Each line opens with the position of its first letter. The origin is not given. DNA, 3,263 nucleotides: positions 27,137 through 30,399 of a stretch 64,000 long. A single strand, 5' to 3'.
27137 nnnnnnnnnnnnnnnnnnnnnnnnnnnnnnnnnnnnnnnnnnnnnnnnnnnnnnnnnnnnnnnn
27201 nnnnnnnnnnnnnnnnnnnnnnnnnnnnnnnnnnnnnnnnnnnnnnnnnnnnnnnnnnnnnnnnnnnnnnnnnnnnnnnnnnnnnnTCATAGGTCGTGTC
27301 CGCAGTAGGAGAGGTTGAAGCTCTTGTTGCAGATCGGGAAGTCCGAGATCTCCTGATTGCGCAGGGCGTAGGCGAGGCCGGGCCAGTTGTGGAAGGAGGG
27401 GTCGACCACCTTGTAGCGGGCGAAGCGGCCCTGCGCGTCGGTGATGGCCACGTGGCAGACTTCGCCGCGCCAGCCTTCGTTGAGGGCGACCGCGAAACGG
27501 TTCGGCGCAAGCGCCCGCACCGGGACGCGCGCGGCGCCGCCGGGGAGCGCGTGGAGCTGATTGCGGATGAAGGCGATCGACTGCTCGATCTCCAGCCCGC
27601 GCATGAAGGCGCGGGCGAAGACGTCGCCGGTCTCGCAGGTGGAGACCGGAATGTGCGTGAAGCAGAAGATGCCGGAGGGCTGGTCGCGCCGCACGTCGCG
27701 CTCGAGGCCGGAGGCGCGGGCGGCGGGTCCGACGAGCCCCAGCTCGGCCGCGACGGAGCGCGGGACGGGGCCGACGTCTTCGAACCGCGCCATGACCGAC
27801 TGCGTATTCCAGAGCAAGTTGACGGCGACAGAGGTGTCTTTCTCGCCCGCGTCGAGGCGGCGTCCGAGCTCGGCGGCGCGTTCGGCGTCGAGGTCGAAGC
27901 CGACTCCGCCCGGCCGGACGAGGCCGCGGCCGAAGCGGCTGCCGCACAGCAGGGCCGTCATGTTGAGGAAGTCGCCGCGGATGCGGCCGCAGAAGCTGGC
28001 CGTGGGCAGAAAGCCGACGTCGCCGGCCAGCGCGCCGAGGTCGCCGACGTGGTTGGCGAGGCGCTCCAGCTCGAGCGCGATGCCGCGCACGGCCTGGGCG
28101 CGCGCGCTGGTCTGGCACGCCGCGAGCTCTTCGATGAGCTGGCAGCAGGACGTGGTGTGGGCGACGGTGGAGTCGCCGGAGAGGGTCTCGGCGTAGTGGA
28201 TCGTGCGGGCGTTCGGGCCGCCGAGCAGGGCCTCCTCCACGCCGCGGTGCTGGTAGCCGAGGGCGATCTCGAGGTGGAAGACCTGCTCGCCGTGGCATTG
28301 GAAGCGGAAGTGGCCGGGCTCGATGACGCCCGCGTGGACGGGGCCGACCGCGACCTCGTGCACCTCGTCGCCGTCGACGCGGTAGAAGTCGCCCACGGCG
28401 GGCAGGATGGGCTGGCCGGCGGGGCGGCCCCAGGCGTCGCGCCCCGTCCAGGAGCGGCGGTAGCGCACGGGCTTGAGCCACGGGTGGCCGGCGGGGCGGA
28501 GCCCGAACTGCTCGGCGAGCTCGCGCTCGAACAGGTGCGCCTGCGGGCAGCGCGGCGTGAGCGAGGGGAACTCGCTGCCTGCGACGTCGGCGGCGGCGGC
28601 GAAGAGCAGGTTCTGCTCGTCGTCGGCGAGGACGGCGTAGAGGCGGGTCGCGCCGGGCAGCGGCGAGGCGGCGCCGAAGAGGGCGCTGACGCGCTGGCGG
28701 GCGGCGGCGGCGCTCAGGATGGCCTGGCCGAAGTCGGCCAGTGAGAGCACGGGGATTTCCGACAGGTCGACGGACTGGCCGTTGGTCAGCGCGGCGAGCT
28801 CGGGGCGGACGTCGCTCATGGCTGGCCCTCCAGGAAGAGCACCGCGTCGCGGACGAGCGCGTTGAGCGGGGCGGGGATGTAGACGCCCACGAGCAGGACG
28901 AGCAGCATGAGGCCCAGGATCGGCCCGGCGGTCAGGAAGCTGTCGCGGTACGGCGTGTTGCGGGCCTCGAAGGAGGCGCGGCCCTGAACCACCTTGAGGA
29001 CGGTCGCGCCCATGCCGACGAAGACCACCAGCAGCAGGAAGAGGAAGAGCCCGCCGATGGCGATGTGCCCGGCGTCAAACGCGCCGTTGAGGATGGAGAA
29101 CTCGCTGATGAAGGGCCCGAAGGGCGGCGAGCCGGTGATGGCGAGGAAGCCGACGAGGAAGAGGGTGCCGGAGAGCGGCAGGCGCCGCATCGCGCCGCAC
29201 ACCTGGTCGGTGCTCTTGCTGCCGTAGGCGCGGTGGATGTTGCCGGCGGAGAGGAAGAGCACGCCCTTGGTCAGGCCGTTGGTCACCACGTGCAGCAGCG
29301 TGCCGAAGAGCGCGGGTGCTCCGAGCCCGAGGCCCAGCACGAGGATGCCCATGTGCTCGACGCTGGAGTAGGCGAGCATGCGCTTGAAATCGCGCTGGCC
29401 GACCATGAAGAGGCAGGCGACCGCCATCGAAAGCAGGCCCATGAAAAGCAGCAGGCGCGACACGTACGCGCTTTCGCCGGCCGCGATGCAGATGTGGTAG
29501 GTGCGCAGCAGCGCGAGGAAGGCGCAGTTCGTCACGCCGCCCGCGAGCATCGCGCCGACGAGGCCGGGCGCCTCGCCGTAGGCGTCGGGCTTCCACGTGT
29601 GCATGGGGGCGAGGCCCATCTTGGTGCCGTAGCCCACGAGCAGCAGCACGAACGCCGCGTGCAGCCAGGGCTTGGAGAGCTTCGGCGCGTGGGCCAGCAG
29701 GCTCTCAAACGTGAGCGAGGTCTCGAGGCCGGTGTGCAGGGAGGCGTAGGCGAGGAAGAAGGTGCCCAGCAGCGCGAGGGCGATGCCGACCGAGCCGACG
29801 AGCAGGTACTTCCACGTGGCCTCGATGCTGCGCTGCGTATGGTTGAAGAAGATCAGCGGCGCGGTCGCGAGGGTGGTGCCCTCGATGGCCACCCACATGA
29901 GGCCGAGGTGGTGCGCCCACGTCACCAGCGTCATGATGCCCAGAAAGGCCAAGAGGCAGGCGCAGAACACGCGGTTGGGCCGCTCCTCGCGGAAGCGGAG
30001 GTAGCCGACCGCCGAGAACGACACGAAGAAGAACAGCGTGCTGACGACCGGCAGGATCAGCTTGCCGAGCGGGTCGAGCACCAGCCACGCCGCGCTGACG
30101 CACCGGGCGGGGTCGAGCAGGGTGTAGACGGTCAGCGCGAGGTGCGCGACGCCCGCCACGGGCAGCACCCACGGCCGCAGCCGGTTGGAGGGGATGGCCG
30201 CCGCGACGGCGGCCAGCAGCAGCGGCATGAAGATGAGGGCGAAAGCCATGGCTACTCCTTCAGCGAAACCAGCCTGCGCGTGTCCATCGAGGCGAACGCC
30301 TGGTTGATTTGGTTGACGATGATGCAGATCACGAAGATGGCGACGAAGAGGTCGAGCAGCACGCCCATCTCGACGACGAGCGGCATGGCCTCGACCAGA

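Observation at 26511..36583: Ehr-type complex-I/hydrogenase-4-like membrane oxidoreductase operon whose 'large subunit' has lost the NiFe cysteines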

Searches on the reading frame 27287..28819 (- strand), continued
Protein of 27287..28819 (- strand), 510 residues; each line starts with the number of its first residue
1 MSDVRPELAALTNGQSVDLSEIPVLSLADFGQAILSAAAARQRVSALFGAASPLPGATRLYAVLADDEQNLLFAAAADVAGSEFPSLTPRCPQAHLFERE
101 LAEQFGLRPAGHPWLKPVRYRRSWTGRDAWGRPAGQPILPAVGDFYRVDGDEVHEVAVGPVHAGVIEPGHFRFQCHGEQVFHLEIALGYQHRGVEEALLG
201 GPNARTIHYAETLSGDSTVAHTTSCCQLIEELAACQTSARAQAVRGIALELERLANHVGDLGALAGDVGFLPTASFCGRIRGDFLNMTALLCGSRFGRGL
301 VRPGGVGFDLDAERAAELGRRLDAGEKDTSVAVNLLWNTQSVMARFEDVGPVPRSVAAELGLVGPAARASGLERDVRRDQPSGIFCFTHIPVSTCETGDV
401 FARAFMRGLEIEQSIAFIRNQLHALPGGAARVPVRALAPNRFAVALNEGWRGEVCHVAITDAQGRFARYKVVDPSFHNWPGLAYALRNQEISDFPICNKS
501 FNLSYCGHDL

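Call 65: find_homologous_proteins(query=L027:10001-11518:+, max_evalue=1e-50)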
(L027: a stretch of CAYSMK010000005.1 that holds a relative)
Query L027:10001-11518:+ (506 aa): 8000 proteins with E <= 1e-50 among 8000 candidates; the best 120 are listed.
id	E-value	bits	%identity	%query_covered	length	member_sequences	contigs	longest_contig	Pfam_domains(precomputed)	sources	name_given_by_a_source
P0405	0.0e+0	1113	93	100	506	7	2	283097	PF00329.26,PF00346.25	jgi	jgi:Ni,Fe-hydrogenase III large subunit/Ni,Fe-hydrogenase III component G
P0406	0.0e+0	1082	90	100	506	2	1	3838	PF00329.26,PF00346.25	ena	-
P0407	0.0e+0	1042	88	100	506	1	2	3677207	PF00329.26,PF00346.25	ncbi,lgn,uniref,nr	ncbi:NADH-quinone oxidoreductase subunit C [Geobacter sp. AOG1]|uniref:hydrogenase large subunit n=1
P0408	0.0e+0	1030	86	100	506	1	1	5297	PF00329.26,PF00346.25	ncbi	ncbi:MAG TPA: NADH-quinone oxidoreductase subunit C [Geobacteraceae bacterium]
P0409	0.0e+0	1015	84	100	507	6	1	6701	PF00329.26,PF00346.25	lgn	-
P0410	0.0e+0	1015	85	100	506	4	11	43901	PF00329.26,PF00346.25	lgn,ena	-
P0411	0.0e+0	1014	84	100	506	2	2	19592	PF00329.26,PF00346.25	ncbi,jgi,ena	ncbi:MAG: NADH-quinone oxidoreductase subunit C [Pedobacter sp.]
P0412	3.7e-297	1004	83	100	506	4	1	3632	PF00329.26,PF00346.25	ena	-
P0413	1.9e-296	1002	84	100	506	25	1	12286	PF00329.26,PF00346.25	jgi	-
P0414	1.9e-295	998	84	100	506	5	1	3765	PF00329.26,PF00346.25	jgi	jgi:Ni,Fe-hydrogenase III large subunit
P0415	3.0e-295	998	83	100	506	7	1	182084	PF00329.26,PF00346.25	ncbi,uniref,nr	ncbi:NADH-quinone oxidoreductase subunit C [Geobacter grbiciae]|uniref:hydrogenase large subunit n=1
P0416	7.5e-295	996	84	100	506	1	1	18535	PF00329.26,PF00346.25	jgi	-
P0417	1.3e-294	996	82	100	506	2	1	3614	PF00329.26,PF00346.25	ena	-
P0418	1.9e-293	992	83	100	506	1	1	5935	PF00329.26,PF00346.25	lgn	-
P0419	1.9e-292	988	82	100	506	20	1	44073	PF00329.26,PF00346.25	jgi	jgi:Ni,Fe-hydrogenase III large subunit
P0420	2.5e-292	988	83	99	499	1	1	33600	PF00329.26,PF00346.25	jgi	jgi:Ni,Fe-hydrogenase III large subunit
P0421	2.6e-291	985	82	100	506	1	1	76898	PF00329.26,PF00346.25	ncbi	-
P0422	3.6e-291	984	82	100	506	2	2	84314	PF00329.26,PF00346.25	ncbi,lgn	-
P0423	4.1e-291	984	83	100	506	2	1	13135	PF00329.26,PF00346.25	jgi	-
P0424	4.7e-291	984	82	100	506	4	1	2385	PF00329.26,PF00346.25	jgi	-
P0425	6.1e-291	983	84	100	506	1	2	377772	PF00329.26,PF00346.25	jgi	jgi:Ni,Fe-hydrogenase III large subunit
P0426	6.6e-291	983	82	100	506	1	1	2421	PF00346.25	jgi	-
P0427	7.0e-291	983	82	100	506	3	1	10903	PF00329.26,PF00346.25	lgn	-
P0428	1.3e-290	982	85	97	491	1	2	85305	PF00329.26,PF00346.25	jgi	jgi:Ni,Fe-hydrogenase III large subunit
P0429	1.5e-290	982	81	100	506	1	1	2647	PF00329.26,PF00346.25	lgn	-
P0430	3.0e-290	981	82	100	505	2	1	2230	PF00346.25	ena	-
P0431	9.9e-290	979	83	99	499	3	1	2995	PF00329.26,PF00346.25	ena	-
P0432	6.1e-289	977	81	100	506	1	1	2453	PF00329.26,PF00346.25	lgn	-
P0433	6.8e-289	977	81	100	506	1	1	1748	PF00329.26,PF00346.25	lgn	-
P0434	2.4e-288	975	81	100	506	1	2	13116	PF00329.26,PF00346.25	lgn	-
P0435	2.7e-288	975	81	100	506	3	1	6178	PF00329.26,PF00346.25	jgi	jgi:Ni,Fe-hydrogenase III large subunit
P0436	2.7e-288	975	82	100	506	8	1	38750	PF00346.25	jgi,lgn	-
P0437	5.8e-288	974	80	100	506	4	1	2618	PF00329.26,PF00346.25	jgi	jgi:Ni,Fe-hydrogenase III large subunit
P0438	8.9e-288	973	82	100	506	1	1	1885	PF00329.26,PF00346.25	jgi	jgi:Ni,Fe-hydrogenase III large subunit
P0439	2.7e-287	971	81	100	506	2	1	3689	PF00346.25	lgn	-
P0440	4.9e-287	971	80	100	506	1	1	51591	PF00329.26,PF00346.25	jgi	-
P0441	3.9e-286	968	80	100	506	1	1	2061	PF00329.26,PF00346.25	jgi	jgi:Ni,Fe-hydrogenase III large subunit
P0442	1.8e-285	965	81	99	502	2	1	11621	PF00329.26,PF00346.25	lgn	-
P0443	1.9e-284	962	81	100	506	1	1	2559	PF00329.26,PF00346.25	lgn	-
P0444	2.9e-284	961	81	100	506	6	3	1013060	PF00329.26,PF00346.25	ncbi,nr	ncbi:MAG: hydrogenase [Geobacter sp.]|nr:MAG: hydrogenase [Geobacter sp.]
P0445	5.4e-284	961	80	100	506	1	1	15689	PF00329.26,PF00346.25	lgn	-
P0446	8.8e-284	960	80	100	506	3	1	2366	PF00329.26,PF00346.25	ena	-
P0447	1.1e-283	960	79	100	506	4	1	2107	PF00329.26,PF00346.25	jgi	jgi:Ni,Fe-hydrogenase III large subunit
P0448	1.4e-283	959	80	100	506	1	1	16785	PF00329.26,PF00346.25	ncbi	-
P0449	3.2e-283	958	79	100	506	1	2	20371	PF00329.26,PF00346.25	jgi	jgi:Ni,Fe-hydrogenase III large subunit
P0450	1.2e-282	956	80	100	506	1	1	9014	PF00346.25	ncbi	-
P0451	2.2e-282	955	81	99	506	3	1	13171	PF00329.26,PF00346.25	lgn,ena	-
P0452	7.8e-282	953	81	97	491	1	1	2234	PF00329.26,PF00346.25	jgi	jgi:Ni,Fe-hydrogenase III large subunit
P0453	2.2e-278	942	81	97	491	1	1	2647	PF00346.25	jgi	jgi:Ni,Fe-hydrogenase III large subunit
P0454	2.2e-278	942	79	99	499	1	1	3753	PF00329.26,PF00346.25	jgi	jgi:Ni,Fe-hydrogenase III large subunit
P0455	5.5e-278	941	78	100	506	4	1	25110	PF00329.26,PF00346.25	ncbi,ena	-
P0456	4.1e-276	935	76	100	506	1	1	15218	PF00329.26,PF00346.25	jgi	jgi:Ni,Fe-hydrogenase III large subunit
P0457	1.5e-275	933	80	99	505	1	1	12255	PF00329.26,PF00346.25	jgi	jgi:Ni,Fe-hydrogenase III large subunit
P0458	2.1e-274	929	77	100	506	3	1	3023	PF00329.26,PF00346.25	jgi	jgi:Ni,Fe-hydrogenase III large subunit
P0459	1.2e-273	926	80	97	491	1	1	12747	PF00329.26,PF00346.25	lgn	-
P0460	1.4e-272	923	77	100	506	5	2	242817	PF00346.25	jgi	jgi:Ni,Fe-hydrogenase III large subunit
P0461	1.8e-271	919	78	100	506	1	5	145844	PF00329.26,PF00346.25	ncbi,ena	-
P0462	4.8e-270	915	78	100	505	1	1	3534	PF00329.26,PF00346.25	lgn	-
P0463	1.8e-268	909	78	100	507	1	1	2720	PF00329.26,PF00346.25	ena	-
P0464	2.3e-268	909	77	100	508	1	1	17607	PF00329.26,PF00346.25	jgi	jgi:Ni,Fe-hydrogenase III large subunit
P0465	1.8e-265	899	77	100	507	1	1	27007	PF00346.25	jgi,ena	-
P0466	4.9e-262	888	75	100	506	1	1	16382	PF00329.26,PF00346.25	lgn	-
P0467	6.2e-262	888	74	100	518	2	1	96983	PF00329.26,PF00346.25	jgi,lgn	-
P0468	2.8e-260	882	74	100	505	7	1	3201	PF00346.25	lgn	-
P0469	2.1e-259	879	73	99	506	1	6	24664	PF00329.26,PF00346.25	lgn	-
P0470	2.1e-258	876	75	100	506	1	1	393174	PF00346.25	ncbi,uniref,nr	ncbi:carbon monoxide-induced hydrogenase [Geobacter sp. OR-1]|uniref:hydrogenase large subunit n=1 T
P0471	2.8e-258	876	73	100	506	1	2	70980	PF00346.25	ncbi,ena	-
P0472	8.9e-258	874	72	100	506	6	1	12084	PF00329.26,PF00346.25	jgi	jgi:Ni,Fe-hydrogenase III large subunit/Ni,Fe-hydrogenase III component G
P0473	6.5e-256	868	72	100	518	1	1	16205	PF00329.26,PF00346.25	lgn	-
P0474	2.1e-254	863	73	100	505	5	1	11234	PF00346.25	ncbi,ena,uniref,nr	ncbi:hydrogenase [Geobacter sp.]|uniref:hydrogenase large subunit n=1 Tax=Geobacter sp. TaxID=46610 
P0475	1.8e-253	860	74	99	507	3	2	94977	PF00329.26,PF00346.25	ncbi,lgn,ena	-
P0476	4.5e-251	852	71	100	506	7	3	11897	PF00346.25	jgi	jgi:Ni,Fe-hydrogenase III large subunit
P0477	5.0e-251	852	71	99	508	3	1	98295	PF00346.25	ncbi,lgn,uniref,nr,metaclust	ncbi:hydrogenase large subunit [Desulforegula conservatrix]|uniref:hydrogenase large subunit n=1 Tax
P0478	6.2e-251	851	70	100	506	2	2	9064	PF00346.25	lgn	-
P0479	7.7e-251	851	72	100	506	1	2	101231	PF00329.26,PF00346.25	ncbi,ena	-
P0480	1.7e-250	850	72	100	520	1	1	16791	PF00329.26,PF00346.25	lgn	-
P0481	8.4e-249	844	69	100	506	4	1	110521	PF00329.26,PF00346.25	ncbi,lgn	-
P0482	7.1e-248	841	70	100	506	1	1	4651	PF00329.26,PF00346.25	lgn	-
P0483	7.2e-248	841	71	100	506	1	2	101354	PF00329.26,PF00346.25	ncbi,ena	-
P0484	9.0e-248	841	71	100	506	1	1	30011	PF00329.26,PF00346.25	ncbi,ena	-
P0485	1.4e-247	840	72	100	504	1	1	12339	PF00329.26,PF00346.25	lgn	-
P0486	2.6e-247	840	71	100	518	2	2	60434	PF00329.26,PF00346.25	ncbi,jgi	-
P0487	2.7e-247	839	72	100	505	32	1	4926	PF00346.25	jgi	jgi:Ni,Fe-hydrogenase III large subunit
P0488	7.2e-247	838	70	100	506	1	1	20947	PF00329.26,PF00346.25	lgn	-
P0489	7.7e-247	838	70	100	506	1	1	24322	PF00329.26,PF00346.25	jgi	jgi:Ni,Fe-hydrogenase III large subunit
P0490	9.5e-247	838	71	100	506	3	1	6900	PF00346.25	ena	-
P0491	1.1e-246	837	69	100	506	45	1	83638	PF00346.25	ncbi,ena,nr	ncbi:MAG: NADH-quinone oxidoreductase subunit C [Geobacter sp.]|nr:NADH-quinone oxidoreductase subun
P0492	3.6e-246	836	71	100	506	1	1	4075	PF00329.26,PF00346.25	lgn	-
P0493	8.5e-246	834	70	100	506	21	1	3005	PF00329.26,PF00346.25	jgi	-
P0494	2.8e-245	833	68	100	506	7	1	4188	PF00346.25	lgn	-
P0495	3.6e-245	832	69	100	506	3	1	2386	PF00346.25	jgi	-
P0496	3.7e-245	832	69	100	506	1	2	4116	PF00346.25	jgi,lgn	jgi:Ni,Fe-hydrogenase III large subunit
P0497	5.6e-245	832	70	100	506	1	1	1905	PF00329.26,PF00346.25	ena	-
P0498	4.5e-244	829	70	100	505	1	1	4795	PF00346.25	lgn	-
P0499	4.6e-244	829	71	100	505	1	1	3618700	PF00329.26,PF00346.25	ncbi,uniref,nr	ncbi:hydrogenase large subunit [Geobacter pickeringii]|uniref:Hydrogenase n=1 Tax=Geobacter pickerin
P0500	5.6e-243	825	69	100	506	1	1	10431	PF00329.26,PF00346.25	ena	-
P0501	5.6e-242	822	68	100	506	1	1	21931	PF00329.26,PF00346.25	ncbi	-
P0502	6.8e-242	822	69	100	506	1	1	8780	PF00329.26,PF00346.25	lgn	-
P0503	1.2e-240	818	69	100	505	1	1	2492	PF00346.25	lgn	-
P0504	1.2e-240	817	70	100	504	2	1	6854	PF00329.26,PF00346.25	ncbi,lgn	-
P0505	3.1e-240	816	67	100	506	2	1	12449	PF00346.25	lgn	-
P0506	3.6e-240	816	68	100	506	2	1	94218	PF00346.25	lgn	-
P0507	7.5e-240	815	69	100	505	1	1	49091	PF00329.26,PF00346.25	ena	-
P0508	1.1e-239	814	68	100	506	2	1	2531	PF00329.26,PF00346.25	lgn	-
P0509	1.2e-239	814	68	100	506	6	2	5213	PF00329.26,PF00346.25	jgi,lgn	-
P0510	1.4e-239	814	67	100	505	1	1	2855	PF00329.26,PF00346.25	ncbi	-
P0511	3.6e-239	813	69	99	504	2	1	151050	PF00329.26,PF00346.25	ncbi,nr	ncbi:MAG: NADH-quinone oxidoreductase subunit C [Geobacter sp.]|nr:NADH-quinone oxidoreductase subun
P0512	7.0e-239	812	67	100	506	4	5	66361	PF00329.26,PF00346.25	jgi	jgi:Ni,Fe-hydrogenase III large subunit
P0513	2.0e-238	810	68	100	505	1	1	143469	PF00329.26,PF00346.25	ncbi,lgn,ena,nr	ncbi:MAG: NADH-ubiquinone oxidoreductase subunit [Geobacteraceae bacterium]|nr:MAG: NADH-ubiquinone 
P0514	2.9e-238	810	69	100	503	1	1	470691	PF00329.26,PF00346.25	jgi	jgi:Ni,Fe-hydrogenase III large subunit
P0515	3.6e-238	809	69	100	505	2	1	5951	PF00346.25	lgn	-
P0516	4.1e-238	809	68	100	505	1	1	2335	PF00329.26,PF00346.25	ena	-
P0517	1.4e-237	807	67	100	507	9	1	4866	PF00329.26,PF00346.25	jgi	-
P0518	1.4e-237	807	70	100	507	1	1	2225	PF00329.26,PF00346.25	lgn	-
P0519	3.7e-237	806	69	100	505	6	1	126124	PF00329.26,PF00346.25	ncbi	-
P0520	4.1e-237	806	68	100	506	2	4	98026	PF00329.26,PF00346.25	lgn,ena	-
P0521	1.0e-236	805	68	100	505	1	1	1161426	PF00329.26,PF00346.25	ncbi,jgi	ncbi:MAG TPA: NADH-quinone oxidoreductase subunit C [Candidatus Deferrimicrobiaceae bacterium]|jgi:N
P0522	1.4e-236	804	69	99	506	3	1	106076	PF00329.26,PF00346.25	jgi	jgi:Ni,Fe-hydrogenase III large subunit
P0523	3.0e-236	803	67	99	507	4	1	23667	PF00329.26,PF00346.25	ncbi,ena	-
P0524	7.8e-236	802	66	100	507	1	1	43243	PF00329.26,PF00346.25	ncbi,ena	-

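Call 66: find_encoding_contigs(protein=P0499, flank=10000, max_places=1)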
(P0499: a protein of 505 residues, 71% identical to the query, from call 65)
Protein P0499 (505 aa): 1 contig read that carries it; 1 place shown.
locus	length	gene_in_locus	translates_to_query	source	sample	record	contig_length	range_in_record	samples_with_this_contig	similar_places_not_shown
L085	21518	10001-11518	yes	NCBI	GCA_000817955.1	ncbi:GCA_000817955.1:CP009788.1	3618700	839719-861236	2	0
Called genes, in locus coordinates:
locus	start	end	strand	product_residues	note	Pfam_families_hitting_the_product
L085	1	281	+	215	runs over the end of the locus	PF03975:CheD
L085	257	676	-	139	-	-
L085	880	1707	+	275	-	PF03331:LpxC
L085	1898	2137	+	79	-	-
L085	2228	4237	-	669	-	PF00361:Proton_antipo_M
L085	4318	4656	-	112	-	PF02452:PemK_toxin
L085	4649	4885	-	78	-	-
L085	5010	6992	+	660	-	PF00361:Proton_antipo_M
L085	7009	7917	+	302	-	PF00146:NADHdh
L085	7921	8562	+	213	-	-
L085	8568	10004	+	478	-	PF00361:Proton_antipo_M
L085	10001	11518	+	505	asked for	PF00329:Complex1_30kDa (faint), PF00346:Complex1_49kDa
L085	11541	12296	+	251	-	PF01058:Oxidored_q6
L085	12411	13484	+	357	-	PF01063:Aminotran_4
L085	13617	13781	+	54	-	-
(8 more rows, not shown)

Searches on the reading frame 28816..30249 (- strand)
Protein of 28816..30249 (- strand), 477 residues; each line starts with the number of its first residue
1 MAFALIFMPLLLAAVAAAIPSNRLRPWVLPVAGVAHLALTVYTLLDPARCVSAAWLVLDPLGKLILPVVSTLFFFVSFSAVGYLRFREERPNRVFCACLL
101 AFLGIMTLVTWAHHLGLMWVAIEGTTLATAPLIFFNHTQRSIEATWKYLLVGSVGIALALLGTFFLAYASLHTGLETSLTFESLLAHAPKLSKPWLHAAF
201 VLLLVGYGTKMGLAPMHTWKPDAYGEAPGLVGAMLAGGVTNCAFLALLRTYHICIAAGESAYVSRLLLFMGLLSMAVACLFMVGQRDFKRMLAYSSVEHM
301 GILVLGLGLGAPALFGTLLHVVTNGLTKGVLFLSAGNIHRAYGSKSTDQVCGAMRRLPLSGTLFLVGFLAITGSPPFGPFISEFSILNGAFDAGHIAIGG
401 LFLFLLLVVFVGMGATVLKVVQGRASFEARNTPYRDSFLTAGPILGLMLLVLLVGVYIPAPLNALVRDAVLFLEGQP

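Call 5: search_protein_families(library=pfam, proteins=[window:28816-30249:-], max_evalue=0.01)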
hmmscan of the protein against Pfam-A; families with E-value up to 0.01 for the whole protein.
window:28816-30249:- (477 aa): 1 family
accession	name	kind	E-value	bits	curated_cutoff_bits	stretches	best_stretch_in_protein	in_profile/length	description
PF00361.26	Proton_antipo_M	-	3e-47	161.7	21.5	1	112-403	1-288/294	NADH:quinone oxidoreductase/Mrp antiporter, TM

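Call 6: search_protein_families(library=ncbifam, proteins=[window:28816-30249:-], max_evalue=0.01)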
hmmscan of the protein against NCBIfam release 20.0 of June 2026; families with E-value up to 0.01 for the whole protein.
window:28816-30249:- (477 aa): 74 families (the best 25 are shown)
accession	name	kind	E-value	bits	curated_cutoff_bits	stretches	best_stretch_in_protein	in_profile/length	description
NF005044.0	PRK06458.1-4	equivalog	7.2e-95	318.8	610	1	42-470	55-491/531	hydrogenase 4 subunit F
NF005045.0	PRK06458.1-5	equivalog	9.7e-79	265.6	543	1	13-474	19-483/484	hydrogenase 4 subunit F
NF005043.0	PRK06458.1-3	equivalog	8e-78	262.5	533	1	4-468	11-477/483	hydrogenase 4 subunit F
NF005041.0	PRK06458.1-1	equivalog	1.9e-76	258.2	951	1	43-469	56-490/526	hydrogenase 4 subunit F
NF006427.0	PRK08676.1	equivalog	2.6e-74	250.9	511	1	31-471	32-481/486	hydrogenase membrane subunit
NF005042.0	PRK06458.1-2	equivalog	2.1e-60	205.1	437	1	35-454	33-435/439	hydrogenase 4 subunit F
NF005086.0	PRK06521.1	equivalog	1.3e-54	185.8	667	1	53-401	73-425/669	hydrogenase 4 subunit B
NF006241.0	PRK08377.1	equivalog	1.4e-46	159.6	645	1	56-468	74-472/494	NADH dehydrogenase subunit N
TIGR01972.1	NDH_I_M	subfamily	3.7e-42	144.6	263.8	1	64-468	81-477/486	NADH-quinone oxidoreductase subunit M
NF006240.0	PRK08376.1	subfamily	3.1e-39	135.3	662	1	57-394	87-430/521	putative monovalent cation/H+ antiporter subunit D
TIGR01770.1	NDH_I_N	subfamily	1.3e-38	133.2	332.6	1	31-405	37-416/472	NADH-quinone oxidoreductase subunit NuoN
NF004920.0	PRK06277.1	equivalog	3.6e-38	131.6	578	1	57-422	69-425/478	energy conserving hydrogenase EhbF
NF005097.0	PRK06525.1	equivalog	6.6e-37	127.3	430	1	55-454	71-466/480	hydrogenase 4 subunit D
NF005561.0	PRK07234.1-1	equivalog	1.1e-35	123.5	718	1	56-403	76-421/569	putative monovalent cation/H+ antiporter subunit D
NF006419.0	PRK08668.1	equivalog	4.3e-35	121.6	617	1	61-457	71-466/613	NADH dehydrogenase subunit M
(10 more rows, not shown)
